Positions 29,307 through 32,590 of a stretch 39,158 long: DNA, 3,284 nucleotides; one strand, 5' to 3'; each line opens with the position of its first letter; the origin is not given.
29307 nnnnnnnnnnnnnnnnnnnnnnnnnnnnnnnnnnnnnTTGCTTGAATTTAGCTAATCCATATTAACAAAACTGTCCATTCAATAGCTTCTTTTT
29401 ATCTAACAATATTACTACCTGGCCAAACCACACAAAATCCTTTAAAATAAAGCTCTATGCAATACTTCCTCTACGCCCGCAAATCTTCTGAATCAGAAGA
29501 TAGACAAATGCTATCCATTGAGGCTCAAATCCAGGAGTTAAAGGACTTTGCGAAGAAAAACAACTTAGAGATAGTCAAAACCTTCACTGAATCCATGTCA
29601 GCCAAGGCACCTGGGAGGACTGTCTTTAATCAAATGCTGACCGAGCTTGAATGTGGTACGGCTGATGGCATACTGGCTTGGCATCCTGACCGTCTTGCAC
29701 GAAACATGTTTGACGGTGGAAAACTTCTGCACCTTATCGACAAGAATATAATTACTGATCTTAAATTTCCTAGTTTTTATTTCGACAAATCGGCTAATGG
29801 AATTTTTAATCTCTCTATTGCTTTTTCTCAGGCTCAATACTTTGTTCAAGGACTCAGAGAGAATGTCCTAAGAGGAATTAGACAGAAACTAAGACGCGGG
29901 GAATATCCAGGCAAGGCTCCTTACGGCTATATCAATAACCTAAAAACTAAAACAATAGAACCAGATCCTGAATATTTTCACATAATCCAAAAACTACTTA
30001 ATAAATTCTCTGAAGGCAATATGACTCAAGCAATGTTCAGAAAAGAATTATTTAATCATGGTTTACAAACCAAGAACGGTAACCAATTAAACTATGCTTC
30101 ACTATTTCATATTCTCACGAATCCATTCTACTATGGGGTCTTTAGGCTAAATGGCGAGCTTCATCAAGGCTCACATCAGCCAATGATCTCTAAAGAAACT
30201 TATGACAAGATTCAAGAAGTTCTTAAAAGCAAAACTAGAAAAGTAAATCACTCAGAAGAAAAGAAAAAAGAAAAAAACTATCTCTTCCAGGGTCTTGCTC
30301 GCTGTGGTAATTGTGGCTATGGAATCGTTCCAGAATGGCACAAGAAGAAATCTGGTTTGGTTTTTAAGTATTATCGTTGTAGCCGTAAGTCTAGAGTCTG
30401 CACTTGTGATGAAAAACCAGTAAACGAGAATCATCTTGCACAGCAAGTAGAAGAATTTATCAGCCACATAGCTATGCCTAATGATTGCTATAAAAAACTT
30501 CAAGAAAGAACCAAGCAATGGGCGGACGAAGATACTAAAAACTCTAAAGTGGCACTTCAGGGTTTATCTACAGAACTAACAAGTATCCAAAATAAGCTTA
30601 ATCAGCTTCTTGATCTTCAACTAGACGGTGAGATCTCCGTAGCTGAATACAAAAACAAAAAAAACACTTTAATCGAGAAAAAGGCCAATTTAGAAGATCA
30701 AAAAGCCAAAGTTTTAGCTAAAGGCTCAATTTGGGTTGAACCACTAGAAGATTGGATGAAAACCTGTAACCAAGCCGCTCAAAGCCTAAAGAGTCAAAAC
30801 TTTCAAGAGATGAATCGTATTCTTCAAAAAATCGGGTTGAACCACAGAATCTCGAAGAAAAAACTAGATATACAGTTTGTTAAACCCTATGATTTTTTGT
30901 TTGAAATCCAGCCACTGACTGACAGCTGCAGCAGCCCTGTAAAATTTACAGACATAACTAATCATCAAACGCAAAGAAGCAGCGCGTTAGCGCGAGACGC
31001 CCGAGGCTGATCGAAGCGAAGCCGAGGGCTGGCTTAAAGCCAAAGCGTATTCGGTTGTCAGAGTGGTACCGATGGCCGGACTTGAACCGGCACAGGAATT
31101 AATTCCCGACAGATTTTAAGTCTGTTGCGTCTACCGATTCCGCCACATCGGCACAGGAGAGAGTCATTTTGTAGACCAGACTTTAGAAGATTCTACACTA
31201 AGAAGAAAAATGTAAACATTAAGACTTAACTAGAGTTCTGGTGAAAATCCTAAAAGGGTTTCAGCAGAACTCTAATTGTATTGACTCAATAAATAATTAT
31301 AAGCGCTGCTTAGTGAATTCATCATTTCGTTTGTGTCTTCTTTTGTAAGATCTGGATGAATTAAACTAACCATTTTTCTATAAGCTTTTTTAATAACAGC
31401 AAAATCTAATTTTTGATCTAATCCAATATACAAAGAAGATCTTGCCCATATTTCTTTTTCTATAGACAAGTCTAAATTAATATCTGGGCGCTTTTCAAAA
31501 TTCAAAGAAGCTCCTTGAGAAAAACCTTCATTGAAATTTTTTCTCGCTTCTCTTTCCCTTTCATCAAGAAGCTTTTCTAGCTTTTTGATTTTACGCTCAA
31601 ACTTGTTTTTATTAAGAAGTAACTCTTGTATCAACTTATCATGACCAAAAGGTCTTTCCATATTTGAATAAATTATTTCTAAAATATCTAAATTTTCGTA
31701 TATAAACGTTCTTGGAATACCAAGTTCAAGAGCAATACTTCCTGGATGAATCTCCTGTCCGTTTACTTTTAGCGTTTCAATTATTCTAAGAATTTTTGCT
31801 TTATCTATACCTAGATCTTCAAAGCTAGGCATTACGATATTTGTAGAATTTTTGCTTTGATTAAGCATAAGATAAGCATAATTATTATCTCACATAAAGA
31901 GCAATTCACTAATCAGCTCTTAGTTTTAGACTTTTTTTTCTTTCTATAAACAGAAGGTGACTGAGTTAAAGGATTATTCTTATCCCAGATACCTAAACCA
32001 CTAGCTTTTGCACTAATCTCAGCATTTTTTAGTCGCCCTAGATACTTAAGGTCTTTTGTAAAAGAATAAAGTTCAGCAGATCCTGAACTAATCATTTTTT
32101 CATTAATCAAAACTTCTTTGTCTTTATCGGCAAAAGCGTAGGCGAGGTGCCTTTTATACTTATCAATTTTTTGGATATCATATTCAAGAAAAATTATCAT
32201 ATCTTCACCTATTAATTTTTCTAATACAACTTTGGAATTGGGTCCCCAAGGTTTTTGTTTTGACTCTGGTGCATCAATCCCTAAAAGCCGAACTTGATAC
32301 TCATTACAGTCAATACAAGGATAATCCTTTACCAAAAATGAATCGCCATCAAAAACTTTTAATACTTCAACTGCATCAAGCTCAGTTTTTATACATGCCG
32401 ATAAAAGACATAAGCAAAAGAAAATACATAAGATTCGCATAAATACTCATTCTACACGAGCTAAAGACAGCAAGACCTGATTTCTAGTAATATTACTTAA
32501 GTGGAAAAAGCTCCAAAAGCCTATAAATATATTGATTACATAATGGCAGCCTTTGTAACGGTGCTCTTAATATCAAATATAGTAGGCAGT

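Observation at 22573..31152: Island bounded by about 210-bp inverted repeats whose tips supply the 3' end of tRNA-Leu(UAA)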

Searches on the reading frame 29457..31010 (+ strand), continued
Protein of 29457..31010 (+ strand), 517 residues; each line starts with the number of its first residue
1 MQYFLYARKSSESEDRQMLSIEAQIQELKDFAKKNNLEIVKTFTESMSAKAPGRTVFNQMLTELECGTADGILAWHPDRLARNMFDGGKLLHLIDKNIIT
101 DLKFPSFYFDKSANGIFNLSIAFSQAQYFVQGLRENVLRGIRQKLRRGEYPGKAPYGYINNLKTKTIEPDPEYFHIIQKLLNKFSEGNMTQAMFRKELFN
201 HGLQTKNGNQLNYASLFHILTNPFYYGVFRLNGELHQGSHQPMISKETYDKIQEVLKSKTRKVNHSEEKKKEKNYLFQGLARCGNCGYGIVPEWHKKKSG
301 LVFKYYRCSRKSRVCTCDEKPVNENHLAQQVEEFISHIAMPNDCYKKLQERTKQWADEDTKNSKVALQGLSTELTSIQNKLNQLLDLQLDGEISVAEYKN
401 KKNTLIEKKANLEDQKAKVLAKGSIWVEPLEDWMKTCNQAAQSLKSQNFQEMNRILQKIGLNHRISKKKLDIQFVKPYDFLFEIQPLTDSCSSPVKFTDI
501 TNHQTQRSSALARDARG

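Call 31: find_related_loci(query=A2, collection=genome_contigs, flank=10000)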
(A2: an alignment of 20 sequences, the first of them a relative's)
Query A2 (517 aa) in genome_contigs; peptide patterns used: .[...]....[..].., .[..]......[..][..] (x = any residue, [..] = any of these).
599 stretches matched a pattern (row limit reached: there are more); 589 encode a relative of the query (tblastn E <= 1e-3); the best 80 are kept; 80 distinct loci.
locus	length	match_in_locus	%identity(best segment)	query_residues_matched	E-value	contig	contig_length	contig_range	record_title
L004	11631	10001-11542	54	2-513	0e+0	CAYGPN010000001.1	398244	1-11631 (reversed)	MAG TPA_asm: uncultured Gammaproteobacteria bacterium isolate ERP117304_co3_146 genome assembly, contig: NODE_10_length_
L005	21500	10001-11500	53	4-504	0e+0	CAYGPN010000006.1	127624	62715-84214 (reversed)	MAG TPA_asm: uncultured Gammaproteobacteria bacterium isolate ERP117304_co3_146 genome assembly, contig: NODE_176_length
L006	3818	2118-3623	52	2-504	0e+0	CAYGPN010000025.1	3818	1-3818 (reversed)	MAG TPA_asm: uncultured Gammaproteobacteria bacterium isolate ERP117304_co3_146 genome assembly, contig: NODE_35592_leng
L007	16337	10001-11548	49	1-516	6e-169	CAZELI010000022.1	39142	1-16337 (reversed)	MAG TPA_asm: uncultured Gammaproteobacteria bacterium isolate SRP150892_co2_243 genome assembly, contig: NODE_1200_lengt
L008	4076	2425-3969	49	2-516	2e-174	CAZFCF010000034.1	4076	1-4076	MAG TPA_asm: uncultured Gammaproteobacteria bacterium isolate SRP150892_co2_242 genome assembly, contig: NODE_39596_leng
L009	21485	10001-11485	47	1-495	7e-154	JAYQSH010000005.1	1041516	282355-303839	MAG: bacterium isolate SD3109_NP_metabta_bins_sspec.tsv.297 contig_20777_pilon, whole genome shotgun sequence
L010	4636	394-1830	48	2-484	4e-154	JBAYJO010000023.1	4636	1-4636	MAG: Patescibacteria group bacterium isolate SO_2016_GW1_58 scaffold36286_OW334_2016, whole genome shotgun sequence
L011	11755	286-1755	46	1-494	3e-146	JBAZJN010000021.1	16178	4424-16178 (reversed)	MAG: Patescibacteria group bacterium isolate SO_2017_LW4_120 scaffold_7007_c1_LW137-91_2017, whole genome shotgun sequen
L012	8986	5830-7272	46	1-484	7e-145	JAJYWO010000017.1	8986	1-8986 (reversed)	MAG: bacterium isolate FK3.bin121 NODE_15463_length_8986_cov_1.575121, whole genome shotgun sequence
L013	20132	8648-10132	45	1-499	1e-143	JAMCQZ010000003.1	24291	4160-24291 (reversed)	MAG: Patescibacteria group bacterium isolate FK_Sedi_A_Bin.300 NODE_4455_length_24291_cov_7.27433, whole genome shotgun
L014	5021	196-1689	46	1-502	2e-145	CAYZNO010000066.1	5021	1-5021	MAG TPA_asm: uncultured Gammaproteobacteria bacterium isolate binchicken_co274_53 genome assembly, contig: NODE_39225_le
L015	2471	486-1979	45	1-502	3e-152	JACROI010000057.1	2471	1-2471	MAG: Candidatus Magasanikbacteria bacterium isolate NC_groundwater_1957_Pr3_S-0.2um_43_6 scaffold_579703, whole genome s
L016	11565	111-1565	45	1-488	6e-142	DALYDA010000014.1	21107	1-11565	MAG TPA_asm: Candidatus Paceibacterota bacterium isolate CTOTU14215 NODE_542_length_21107_cov_5.968982, whole genome sho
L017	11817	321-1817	43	1-503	8e-142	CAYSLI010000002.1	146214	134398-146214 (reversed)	MAG TPA_asm: uncultured Candidatus Saccharibacteria bacterium isolate binchicken_co116_198 genome assembly, contig: NODE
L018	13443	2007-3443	45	1-482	2e-139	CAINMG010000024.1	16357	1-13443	MAG: Candidatus Staskawiczbacteria bacterium isolate Loclat_bin-05836 genome assembly, contig: bin-05836:024/159, whole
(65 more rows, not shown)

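Call 80: find_related_loci(query=A2, collection=viral_contigs, flank=10000)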
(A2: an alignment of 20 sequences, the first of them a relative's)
Query A2 (517 aa) in viral_contigs; peptide patterns used: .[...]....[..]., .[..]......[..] (x = any residue, [..] = any of these).
55 stretches matched a pattern; 20 encode a relative of the query (tblastn E <= 1e-3); 20 distinct loci.
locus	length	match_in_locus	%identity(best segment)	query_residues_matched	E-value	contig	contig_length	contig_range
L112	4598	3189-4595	40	2-481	3e-108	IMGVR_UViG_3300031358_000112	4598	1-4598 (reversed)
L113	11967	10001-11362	31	3-414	2e-62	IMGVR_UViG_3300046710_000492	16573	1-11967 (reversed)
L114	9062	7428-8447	36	1-331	3e-59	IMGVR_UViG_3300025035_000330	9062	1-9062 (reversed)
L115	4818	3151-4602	30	1-476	4e-59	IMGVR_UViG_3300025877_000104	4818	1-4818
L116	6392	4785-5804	34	1-331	1e-57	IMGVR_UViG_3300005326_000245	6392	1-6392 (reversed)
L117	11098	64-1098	36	1-340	1e-57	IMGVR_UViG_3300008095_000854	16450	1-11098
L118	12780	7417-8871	29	1-472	2e-55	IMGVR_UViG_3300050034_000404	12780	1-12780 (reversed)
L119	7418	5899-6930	34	1-340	3e-55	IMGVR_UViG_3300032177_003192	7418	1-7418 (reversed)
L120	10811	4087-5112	36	1-338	2e-55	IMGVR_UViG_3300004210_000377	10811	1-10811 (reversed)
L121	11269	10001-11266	33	1-408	2e-55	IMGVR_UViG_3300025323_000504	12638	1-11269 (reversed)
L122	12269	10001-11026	34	1-338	2e-53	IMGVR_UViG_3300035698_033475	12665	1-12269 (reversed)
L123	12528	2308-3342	35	1-340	3e-53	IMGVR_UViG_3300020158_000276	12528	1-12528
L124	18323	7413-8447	35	1-340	3e-53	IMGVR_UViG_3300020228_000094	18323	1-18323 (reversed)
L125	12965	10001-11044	34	1-340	1e-52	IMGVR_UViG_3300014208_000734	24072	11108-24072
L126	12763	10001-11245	32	1-422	4e-52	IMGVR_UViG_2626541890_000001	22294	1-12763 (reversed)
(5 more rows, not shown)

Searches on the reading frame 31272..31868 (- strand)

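Call 9: search_protein_families(library=pfam, proteins=[window:31272-31868:-], max_evalue=0.01)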
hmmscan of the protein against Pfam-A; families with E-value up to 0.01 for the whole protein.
window:31272-31868:- (198 aa): 1 family
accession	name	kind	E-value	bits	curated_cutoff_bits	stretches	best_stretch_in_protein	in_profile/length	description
PF00226.36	DnaJ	-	1.2e-06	28.9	27.8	1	149-193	7-53/63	DnaJ domain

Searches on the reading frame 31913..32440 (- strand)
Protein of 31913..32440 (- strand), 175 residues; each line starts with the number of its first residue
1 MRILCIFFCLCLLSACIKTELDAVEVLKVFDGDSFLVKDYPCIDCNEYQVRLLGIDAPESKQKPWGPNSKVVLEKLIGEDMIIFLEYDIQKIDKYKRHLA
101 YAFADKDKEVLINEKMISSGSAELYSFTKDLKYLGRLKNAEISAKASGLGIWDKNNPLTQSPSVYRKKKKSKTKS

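Call 9: search_protein_families(library=pfam, proteins=[window:31913-32440:-], max_evalue=0.01)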
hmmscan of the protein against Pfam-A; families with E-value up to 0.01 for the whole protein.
window:31913-32440:- (175 aa): 1 family
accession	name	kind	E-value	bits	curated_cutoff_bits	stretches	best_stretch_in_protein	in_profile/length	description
PF00565.23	SNase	-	5.1e-17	62.7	21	1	49-153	1-106/107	Staphylococcal nuclease homologue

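Call 13: find_encoding_contigs(protein=window:31913-32440:-, flank=10000, max_places=10)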
Protein window:31913-32440:- (175 aa): no gene with exactly this product is on record in the collection.
